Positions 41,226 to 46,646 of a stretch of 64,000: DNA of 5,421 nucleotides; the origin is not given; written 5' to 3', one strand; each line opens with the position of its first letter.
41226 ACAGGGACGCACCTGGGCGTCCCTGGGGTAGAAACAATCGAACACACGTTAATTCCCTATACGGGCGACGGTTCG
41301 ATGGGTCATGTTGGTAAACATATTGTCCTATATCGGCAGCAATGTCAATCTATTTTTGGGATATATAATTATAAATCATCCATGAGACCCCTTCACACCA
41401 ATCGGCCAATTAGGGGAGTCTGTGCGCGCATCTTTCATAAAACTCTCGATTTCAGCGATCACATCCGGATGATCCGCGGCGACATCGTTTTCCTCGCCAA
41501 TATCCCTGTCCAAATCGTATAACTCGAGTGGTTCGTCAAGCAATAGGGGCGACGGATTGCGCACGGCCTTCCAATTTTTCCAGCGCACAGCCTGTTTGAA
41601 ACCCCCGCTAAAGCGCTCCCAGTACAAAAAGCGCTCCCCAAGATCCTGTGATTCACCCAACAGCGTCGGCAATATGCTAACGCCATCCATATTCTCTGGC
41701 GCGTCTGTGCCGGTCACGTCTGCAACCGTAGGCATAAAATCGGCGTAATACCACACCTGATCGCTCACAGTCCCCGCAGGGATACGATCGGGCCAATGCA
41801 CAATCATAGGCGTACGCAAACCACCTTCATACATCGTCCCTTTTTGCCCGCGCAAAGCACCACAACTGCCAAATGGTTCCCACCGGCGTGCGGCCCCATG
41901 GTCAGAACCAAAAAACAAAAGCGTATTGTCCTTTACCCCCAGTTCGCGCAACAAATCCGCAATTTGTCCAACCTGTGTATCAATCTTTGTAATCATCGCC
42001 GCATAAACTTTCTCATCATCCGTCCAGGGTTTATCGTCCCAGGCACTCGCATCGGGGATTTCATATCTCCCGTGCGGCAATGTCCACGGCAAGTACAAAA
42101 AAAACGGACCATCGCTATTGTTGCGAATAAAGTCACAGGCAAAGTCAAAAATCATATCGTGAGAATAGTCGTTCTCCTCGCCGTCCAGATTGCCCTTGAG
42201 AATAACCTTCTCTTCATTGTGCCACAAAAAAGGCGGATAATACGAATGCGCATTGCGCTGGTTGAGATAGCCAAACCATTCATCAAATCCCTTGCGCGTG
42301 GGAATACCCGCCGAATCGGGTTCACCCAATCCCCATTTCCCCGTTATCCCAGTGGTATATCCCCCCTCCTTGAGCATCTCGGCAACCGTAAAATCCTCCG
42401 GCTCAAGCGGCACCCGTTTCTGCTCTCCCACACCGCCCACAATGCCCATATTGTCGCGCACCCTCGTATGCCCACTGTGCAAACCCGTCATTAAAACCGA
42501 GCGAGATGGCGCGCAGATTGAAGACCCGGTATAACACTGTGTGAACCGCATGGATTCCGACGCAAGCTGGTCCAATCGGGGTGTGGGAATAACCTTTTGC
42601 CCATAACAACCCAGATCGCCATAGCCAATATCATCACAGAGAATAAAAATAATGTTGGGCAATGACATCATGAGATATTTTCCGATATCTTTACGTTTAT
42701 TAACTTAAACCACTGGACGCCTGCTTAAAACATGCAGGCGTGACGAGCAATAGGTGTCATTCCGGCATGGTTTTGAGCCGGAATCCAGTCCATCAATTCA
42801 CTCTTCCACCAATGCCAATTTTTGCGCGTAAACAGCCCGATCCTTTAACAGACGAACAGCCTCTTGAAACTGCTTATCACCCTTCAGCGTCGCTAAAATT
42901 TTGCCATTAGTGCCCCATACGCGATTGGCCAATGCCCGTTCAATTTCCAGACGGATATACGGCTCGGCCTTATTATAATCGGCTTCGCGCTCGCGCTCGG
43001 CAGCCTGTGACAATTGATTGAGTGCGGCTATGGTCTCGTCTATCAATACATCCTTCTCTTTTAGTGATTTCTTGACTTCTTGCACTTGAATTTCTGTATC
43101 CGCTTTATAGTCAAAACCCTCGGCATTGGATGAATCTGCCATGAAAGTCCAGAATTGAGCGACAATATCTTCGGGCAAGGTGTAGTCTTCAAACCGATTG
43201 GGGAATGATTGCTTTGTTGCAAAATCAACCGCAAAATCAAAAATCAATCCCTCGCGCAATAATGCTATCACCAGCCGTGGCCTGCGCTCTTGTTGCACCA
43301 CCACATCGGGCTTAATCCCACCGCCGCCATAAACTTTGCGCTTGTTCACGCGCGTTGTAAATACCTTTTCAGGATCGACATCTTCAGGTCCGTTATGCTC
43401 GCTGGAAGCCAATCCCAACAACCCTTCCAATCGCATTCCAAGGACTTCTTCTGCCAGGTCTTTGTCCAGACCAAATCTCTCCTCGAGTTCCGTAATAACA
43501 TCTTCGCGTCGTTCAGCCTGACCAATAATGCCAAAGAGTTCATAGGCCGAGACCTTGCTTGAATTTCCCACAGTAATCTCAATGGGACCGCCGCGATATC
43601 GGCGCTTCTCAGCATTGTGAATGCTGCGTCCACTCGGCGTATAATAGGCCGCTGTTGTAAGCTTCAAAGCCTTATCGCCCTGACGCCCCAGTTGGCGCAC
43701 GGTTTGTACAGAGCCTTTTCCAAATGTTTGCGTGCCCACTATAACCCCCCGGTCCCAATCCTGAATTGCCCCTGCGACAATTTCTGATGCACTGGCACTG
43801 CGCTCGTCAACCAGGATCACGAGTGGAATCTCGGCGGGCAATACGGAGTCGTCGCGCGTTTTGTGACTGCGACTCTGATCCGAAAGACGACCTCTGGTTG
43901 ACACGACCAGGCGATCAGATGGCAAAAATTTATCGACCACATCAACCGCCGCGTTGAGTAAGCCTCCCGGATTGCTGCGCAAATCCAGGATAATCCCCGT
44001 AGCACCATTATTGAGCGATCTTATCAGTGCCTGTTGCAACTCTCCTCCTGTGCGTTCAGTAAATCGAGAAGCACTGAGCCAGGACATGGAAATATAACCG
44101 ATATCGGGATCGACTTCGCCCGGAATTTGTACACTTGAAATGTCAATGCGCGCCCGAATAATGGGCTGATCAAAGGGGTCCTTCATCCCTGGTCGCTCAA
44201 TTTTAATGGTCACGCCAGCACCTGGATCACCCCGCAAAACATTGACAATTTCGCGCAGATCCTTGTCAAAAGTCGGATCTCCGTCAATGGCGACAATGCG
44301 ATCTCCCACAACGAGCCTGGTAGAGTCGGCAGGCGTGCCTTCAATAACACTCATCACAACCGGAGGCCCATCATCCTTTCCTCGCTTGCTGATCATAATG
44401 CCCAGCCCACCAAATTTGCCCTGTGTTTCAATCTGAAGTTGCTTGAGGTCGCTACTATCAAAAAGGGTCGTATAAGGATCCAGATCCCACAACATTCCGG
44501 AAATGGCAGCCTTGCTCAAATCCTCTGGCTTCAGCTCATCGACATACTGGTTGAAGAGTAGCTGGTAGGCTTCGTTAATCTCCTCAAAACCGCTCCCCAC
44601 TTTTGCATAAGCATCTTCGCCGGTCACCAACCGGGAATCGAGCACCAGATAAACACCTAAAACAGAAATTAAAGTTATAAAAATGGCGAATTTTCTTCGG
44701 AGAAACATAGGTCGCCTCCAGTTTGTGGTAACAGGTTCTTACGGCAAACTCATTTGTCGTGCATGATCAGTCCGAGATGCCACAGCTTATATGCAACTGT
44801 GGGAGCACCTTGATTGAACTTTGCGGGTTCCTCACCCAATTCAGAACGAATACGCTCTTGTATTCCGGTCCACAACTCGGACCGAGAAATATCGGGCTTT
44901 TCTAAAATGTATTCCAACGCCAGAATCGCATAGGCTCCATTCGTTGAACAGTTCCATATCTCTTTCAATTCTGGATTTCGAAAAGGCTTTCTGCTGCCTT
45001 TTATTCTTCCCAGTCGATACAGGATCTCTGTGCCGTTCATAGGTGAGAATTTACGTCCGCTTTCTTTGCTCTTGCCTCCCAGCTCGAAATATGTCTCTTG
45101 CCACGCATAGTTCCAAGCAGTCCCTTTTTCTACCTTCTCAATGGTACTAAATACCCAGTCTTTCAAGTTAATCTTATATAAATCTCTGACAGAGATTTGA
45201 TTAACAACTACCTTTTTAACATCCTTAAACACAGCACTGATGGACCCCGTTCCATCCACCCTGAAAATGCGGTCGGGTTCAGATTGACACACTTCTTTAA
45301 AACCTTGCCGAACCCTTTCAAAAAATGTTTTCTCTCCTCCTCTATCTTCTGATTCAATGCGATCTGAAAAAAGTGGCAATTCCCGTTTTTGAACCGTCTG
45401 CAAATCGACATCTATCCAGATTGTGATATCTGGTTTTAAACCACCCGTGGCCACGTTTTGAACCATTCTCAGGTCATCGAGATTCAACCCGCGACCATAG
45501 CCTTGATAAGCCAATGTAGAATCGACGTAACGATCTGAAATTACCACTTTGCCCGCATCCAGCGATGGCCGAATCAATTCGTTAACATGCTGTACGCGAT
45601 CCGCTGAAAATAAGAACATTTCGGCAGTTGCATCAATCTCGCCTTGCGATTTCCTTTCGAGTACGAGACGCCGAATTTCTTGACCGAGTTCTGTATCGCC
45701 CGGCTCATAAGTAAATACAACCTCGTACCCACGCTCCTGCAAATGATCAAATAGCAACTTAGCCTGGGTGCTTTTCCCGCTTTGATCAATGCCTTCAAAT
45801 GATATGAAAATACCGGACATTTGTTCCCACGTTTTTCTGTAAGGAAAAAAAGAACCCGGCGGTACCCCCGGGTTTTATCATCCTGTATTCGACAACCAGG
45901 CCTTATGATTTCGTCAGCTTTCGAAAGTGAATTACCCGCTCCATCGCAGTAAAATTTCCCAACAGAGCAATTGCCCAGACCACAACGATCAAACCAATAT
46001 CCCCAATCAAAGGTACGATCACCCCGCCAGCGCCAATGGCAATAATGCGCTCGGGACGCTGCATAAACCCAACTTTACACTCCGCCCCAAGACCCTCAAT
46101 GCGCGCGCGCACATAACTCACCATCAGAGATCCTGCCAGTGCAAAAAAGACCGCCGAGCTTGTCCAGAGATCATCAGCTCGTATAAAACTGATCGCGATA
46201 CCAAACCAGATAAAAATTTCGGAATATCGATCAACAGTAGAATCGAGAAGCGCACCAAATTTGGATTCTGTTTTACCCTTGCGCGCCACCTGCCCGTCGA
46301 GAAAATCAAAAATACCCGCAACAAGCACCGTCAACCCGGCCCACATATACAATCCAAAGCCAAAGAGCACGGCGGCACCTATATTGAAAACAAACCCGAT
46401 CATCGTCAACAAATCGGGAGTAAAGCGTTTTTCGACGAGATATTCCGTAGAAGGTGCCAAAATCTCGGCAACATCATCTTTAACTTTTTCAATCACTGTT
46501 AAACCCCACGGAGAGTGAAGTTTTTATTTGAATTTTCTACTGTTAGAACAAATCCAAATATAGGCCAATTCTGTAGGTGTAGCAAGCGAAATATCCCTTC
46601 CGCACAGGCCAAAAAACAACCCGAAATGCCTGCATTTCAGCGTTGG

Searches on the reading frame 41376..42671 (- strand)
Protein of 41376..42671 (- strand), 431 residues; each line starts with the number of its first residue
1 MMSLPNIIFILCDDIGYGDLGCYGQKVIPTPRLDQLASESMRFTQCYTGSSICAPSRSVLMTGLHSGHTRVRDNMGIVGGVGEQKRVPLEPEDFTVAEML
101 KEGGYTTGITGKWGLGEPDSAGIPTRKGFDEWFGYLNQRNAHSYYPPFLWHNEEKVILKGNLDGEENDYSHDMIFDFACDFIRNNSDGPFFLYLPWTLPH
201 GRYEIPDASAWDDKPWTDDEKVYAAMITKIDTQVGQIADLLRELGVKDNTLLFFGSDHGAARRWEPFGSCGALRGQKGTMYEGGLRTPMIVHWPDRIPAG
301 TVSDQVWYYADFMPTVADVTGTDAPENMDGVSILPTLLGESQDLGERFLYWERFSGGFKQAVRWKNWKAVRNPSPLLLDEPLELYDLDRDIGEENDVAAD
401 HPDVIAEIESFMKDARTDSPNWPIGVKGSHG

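Call 7: search_protein_families(library=pfam, proteins=[window:41376-42671:-], max_evalue=0.1)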
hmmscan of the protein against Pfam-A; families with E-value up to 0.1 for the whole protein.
window:41376-42671:- (431 aa): 5 families
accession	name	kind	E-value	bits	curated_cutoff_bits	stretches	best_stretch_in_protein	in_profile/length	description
PF00884.28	Sulfatase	-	1.4e-52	179.3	25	1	5-321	1-300/301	Sulfatase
PF16347.10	SGSH_C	-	1.3e-15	58.3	29.3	1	277-409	8-145/154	N-sulphoglucosamine sulphohydrolase, C-terminal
PF01663.27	Phosphodiest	-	4.8e-06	26.9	23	1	221-261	183-222/342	Type I phosphodiesterase / nucleotide pyrophosphatase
PF14707.11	Sulfatase_C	-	0.0025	18.8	30.9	0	381-416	55-93/127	C-terminal region of aryl-sulfatase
PF02995.22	DUF229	-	0.0034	16.6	25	1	144-260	244-343/496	Protein of unknown function (DUF229)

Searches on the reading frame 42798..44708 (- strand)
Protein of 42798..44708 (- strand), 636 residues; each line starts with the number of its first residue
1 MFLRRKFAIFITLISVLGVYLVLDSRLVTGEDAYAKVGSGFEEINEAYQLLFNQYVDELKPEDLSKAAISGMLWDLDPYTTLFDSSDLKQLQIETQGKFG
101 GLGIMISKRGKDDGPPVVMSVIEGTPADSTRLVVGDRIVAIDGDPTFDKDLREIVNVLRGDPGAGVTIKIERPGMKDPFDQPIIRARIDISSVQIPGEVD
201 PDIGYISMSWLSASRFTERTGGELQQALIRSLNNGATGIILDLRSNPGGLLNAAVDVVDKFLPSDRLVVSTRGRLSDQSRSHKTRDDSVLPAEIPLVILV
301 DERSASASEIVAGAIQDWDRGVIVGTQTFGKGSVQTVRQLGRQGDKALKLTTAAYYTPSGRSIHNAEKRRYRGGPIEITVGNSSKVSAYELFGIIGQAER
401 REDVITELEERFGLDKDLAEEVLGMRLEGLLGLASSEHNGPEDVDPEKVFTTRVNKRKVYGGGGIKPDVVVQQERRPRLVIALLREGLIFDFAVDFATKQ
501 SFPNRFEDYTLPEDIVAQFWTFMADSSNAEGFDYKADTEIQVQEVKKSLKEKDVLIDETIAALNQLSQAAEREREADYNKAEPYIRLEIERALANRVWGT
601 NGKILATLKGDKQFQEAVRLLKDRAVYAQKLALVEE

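Call 36: search_protein_families(library=pfam, proteins=[window:42798-44708:-], max_evalue=0.00001)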
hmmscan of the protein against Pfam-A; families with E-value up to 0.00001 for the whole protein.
window:42798-44708:- (636 aa): 5 families
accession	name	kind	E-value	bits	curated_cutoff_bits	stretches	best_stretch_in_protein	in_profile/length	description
PF03572.23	Peptidase_S41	-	3.8e-45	153.9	24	1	203-365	2-156/165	Peptidase family S41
PF17820.7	PDZ_6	-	8.1e-09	35.5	27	1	117-172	1-54/54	PDZ domain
PF13180.12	PDZ_2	-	1e-08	35.8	27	1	101-176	2-73/80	PDZ domain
PF22694.1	CtpB_N-like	-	1.3e-07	32.4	27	1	34-84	31-82/85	Activating protease CtpB N-terminal domain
PF00595.29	PDZ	-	2e-07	31.7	23.2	1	90-170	1-80/81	PDZ domain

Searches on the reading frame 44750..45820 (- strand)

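Call 36: search_protein_families(library=pfam, proteins=[window:44750-45820:-], max_evalue=0.00001)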
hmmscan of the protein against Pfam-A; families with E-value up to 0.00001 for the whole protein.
window:44750-45820:- (356 aa): 1 family
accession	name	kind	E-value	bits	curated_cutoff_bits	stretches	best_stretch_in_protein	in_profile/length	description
PF02223.23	Thymidylate_kin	-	1.2e-43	149.5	27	1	8-200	1-184/185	Thymidylate kinase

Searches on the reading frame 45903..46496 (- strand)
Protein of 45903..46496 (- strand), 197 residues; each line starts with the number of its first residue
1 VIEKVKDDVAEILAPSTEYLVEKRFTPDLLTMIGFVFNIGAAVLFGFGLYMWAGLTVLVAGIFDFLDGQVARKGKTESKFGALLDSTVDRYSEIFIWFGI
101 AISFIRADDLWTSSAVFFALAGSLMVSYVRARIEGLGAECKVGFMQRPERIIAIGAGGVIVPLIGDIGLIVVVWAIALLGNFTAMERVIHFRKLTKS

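Call 37: search_protein_families(library=pfam, proteins=[window:45903-46496:-], max_evalue=0.00001)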
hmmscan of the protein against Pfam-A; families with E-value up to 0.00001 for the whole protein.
window:45903-46496:- (197 aa): 1 family
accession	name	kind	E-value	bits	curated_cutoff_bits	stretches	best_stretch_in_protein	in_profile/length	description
PF01066.26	CDP-OH_P_transf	-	7.3e-17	62.6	22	1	26-177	3-148/152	CDP-alcohol phosphatidyltransferase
